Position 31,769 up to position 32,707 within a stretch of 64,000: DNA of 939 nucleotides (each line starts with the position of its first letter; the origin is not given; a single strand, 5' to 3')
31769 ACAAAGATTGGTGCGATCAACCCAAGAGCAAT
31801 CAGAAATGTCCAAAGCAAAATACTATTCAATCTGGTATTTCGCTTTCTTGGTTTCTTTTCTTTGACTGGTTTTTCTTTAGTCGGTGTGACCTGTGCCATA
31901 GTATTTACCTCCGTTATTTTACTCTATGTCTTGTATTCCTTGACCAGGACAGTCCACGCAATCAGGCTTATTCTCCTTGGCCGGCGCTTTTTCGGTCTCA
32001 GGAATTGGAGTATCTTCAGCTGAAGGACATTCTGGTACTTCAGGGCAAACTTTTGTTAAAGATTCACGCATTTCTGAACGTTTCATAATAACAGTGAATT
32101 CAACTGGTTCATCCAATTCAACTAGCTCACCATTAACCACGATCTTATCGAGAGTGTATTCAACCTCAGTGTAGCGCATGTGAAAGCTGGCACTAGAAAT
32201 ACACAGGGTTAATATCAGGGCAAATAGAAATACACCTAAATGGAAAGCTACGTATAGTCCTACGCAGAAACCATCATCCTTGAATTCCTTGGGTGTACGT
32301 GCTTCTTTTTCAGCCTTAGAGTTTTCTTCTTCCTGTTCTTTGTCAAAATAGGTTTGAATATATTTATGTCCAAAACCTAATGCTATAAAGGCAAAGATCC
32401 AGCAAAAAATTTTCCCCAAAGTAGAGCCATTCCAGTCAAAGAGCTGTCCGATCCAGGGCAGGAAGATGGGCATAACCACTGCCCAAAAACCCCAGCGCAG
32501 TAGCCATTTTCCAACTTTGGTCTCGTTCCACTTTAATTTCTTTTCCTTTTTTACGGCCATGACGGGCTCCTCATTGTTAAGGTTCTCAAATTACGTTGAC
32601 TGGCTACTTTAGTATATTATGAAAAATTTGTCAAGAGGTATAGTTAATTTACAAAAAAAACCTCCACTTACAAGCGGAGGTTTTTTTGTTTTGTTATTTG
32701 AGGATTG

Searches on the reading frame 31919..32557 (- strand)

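Call 74: search_protein_families(library=pfam, proteins=[window:31919-32557:-], max_evalue=0.1)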
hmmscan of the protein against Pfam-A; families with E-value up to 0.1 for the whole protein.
window:31919-32557:- (212 aa): 2 families
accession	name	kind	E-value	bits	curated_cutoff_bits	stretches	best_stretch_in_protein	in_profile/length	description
PF07281.17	INSIG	-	0.014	15.4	28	0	16-82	39-82/211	Insulin-induced protein (INSIG)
PF13687.11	DUF4153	-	0.068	12.8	27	1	29-130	110-208/373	Domain of unknown function (DUF4153)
